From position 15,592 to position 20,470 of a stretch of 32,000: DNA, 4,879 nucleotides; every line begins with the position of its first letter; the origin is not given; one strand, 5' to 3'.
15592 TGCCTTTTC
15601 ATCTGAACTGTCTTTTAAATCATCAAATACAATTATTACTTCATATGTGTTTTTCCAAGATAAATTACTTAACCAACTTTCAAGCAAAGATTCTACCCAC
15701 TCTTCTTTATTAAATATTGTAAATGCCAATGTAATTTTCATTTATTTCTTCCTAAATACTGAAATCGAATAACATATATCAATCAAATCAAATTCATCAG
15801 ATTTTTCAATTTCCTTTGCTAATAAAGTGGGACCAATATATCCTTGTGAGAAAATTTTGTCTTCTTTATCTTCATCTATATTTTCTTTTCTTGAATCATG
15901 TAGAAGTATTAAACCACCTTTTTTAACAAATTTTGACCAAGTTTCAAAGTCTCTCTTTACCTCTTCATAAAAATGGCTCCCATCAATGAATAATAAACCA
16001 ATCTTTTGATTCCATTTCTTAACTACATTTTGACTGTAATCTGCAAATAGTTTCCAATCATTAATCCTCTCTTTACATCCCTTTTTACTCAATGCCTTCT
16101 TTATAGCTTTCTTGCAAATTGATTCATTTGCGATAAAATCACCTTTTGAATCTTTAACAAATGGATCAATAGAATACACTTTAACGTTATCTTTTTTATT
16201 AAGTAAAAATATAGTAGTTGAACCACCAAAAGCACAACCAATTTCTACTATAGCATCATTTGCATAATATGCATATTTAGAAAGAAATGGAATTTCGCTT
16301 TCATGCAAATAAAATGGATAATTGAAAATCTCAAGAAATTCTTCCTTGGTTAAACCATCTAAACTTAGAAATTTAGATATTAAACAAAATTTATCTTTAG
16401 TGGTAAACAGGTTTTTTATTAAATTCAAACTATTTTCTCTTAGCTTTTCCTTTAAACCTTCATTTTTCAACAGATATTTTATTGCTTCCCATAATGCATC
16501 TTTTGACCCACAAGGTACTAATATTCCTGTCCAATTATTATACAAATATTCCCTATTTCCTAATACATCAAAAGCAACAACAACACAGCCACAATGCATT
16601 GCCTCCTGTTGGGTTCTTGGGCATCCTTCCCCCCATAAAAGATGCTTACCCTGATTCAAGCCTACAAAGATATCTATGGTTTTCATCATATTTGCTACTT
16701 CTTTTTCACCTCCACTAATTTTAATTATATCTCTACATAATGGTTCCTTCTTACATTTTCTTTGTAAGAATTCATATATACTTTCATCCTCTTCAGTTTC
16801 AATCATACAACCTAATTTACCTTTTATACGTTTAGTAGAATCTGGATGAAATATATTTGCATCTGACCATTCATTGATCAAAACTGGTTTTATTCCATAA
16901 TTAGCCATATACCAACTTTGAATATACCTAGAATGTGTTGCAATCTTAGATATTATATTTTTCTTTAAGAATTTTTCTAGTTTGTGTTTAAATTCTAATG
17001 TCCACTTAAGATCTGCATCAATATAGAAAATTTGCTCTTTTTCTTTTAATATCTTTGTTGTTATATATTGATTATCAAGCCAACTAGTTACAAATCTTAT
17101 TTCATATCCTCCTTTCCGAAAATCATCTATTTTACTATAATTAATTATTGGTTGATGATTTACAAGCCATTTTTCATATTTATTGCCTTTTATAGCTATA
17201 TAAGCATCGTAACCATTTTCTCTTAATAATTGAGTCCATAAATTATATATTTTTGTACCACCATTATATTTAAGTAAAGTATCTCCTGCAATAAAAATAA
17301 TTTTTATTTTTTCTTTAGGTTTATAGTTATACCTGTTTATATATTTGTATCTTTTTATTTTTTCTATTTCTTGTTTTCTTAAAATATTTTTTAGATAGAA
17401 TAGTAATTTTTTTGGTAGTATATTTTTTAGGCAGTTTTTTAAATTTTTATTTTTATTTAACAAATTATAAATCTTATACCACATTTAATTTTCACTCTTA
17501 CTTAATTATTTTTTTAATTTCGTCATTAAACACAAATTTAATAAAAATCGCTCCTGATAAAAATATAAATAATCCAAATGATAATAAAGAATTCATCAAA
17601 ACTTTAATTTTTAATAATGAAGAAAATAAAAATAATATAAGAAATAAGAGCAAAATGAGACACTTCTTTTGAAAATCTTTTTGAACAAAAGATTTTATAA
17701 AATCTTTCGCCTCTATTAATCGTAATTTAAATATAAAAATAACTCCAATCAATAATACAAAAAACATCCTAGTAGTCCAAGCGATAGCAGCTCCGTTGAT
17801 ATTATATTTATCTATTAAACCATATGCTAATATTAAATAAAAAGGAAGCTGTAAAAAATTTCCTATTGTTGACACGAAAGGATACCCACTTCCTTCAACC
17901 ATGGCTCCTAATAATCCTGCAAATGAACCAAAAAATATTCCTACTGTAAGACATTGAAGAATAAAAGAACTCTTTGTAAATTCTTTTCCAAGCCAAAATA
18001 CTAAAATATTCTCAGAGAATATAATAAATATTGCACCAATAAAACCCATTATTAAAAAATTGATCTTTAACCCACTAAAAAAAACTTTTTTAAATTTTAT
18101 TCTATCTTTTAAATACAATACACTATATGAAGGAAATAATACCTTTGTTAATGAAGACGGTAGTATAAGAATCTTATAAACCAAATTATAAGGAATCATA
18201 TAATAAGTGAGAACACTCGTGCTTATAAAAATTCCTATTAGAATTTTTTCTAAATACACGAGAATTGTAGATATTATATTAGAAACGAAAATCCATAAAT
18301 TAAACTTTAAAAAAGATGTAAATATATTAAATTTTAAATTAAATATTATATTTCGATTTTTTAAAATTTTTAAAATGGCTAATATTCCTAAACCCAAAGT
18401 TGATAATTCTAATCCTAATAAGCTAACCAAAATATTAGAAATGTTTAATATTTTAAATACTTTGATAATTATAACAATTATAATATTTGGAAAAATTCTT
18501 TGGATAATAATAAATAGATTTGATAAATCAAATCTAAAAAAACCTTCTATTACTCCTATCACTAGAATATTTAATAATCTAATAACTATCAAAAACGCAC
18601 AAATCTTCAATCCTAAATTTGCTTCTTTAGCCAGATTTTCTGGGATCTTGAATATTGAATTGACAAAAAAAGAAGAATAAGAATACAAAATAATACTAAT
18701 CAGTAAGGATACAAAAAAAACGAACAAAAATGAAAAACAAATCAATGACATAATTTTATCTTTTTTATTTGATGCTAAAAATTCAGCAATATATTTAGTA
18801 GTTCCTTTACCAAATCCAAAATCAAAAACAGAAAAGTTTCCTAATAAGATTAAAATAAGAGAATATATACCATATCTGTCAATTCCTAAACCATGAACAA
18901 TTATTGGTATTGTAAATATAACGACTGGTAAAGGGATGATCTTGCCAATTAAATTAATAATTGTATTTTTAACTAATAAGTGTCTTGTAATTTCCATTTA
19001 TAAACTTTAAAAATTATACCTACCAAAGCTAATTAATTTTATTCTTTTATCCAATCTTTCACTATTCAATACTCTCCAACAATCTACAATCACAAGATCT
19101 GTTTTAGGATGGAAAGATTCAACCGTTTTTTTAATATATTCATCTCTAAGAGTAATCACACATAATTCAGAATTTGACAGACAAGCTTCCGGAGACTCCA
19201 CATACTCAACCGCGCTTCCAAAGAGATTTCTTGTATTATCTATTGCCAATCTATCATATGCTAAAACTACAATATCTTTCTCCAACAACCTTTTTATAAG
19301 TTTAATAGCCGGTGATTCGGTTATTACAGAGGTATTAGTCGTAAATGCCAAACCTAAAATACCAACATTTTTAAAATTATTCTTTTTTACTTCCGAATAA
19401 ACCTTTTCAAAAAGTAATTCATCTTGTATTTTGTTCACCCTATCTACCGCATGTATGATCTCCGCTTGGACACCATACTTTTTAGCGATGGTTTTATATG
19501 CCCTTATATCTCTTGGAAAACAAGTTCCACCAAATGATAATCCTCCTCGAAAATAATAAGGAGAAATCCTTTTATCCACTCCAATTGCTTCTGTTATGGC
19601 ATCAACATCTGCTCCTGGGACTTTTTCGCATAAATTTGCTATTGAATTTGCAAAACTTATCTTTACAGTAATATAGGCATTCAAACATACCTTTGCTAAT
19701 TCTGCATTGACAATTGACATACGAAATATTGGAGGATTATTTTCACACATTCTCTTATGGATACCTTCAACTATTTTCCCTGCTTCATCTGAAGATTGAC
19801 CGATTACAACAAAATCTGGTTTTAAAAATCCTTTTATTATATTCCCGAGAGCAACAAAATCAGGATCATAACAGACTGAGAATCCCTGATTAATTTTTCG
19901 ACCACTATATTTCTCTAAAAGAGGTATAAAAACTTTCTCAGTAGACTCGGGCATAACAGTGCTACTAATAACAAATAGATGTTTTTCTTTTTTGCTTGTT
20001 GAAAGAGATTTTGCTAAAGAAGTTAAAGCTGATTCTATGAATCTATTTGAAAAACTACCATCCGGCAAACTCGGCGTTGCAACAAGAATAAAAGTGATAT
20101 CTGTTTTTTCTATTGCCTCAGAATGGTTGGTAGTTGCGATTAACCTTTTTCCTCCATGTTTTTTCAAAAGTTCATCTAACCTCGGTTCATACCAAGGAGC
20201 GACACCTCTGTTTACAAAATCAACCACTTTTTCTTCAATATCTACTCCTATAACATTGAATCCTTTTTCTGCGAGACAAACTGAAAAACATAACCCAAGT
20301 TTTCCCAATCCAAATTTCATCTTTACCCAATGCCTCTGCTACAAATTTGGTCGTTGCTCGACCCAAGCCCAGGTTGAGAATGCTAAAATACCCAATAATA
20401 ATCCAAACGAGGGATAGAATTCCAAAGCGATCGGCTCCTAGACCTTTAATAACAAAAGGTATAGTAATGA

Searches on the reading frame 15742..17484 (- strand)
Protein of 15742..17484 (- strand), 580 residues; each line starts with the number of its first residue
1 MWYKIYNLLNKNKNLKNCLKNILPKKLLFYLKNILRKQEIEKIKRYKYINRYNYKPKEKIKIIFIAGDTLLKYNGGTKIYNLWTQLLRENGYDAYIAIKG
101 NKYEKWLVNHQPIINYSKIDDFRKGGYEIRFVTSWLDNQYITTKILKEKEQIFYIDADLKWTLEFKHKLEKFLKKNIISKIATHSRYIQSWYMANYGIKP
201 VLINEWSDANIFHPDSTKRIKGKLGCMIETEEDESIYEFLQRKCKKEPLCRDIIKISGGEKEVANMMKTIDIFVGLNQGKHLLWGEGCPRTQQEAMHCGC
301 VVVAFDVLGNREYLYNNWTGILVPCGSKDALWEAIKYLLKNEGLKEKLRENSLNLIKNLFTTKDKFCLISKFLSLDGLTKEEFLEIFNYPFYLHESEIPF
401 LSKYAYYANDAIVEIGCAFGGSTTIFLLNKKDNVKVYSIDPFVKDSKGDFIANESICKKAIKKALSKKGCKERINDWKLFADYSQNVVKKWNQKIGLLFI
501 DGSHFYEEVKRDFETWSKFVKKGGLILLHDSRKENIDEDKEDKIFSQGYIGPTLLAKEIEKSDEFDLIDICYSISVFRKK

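Call 98: search_protein_families(library=pfam, proteins=[window:15742-17484:-], max_evalue=0.00001)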
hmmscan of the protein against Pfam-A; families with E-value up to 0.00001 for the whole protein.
window:15742-17484:- (580 aa): 3 families
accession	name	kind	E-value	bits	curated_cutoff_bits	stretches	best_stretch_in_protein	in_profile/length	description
PF13578.12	Methyltransf_24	-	3.2e-19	70.2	26.3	1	413-530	1-104/105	Methyltransferase domain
PF00534.26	Glycos_transf_1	-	2.3e-15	57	26.4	1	256-352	77-169/172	Glycosyl transferases group 1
PF13692.12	Glyco_trans_1_4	-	1.1e-10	42.4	27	1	252-341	59-142/142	Glycosyl transferases group 1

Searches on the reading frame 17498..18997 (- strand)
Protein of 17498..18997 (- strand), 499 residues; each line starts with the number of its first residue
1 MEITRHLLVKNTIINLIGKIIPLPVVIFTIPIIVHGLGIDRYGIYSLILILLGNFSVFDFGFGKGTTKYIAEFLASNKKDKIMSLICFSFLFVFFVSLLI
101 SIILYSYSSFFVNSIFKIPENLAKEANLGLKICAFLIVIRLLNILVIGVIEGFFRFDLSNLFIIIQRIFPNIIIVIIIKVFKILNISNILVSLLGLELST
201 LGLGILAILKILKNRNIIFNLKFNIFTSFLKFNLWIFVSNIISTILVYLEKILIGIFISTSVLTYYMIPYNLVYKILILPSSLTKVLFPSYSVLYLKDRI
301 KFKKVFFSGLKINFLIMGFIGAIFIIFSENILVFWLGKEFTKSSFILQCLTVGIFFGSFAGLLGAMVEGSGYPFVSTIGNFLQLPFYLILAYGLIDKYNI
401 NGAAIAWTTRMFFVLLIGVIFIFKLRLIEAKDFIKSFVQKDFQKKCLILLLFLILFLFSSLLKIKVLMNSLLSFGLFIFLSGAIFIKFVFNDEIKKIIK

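Call 98: search_protein_families(library=pfam, proteins=[window:17498-18997:-], max_evalue=0.00001)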
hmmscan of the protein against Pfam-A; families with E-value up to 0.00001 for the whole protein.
window:17498-18997:- (499 aa): 2 families
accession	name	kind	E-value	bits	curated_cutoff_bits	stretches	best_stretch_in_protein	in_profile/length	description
PF01943.22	Polysacc_synt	-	1.9e-10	41.1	28.2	1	8-291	1-270/274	Polysaccharide biosynthesis protein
PF13440.11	Polysacc_synt_3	-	4.1e-09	36.5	23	1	40-343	9-291/293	Polysaccharide biosynthesis protein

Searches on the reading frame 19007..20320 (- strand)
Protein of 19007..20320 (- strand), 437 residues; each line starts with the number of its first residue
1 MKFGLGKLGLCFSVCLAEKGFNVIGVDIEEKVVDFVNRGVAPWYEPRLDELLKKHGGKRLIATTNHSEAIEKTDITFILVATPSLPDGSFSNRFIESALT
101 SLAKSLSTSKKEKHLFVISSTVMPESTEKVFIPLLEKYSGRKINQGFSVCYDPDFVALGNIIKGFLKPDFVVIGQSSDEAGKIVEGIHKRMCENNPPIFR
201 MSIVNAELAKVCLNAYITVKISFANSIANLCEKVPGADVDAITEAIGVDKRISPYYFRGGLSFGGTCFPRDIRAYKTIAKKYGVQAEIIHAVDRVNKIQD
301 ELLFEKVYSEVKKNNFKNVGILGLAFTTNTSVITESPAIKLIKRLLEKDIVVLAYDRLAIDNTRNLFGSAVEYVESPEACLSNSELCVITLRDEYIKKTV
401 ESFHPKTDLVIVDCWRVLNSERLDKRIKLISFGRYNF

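Call 98: search_protein_families(library=pfam, proteins=[window:19007-20320:-], max_evalue=0.00001)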
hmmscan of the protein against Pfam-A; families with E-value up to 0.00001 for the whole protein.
window:19007-20320:- (437 aa): 3 families
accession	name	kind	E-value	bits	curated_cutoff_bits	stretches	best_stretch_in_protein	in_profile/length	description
PF03721.20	UDPG_MGDP_dh_N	-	9.4e-39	133.4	27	1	3-185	6-185/187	UDP-glucose/GDP-mannose dehydrogenase family, NAD binding domain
PF00984.24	UDPG_MGDP_dh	-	1.4e-28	99.3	25.4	1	205-297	2-93/94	UDP-glucose/GDP-mannose dehydrogenase family, central domain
PF03720.21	UDPG_MGDP_dh_C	-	2e-15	57.4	30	1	320-419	1-102/103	UDP-glucose/GDP-mannose dehydrogenase family, UDP binding domain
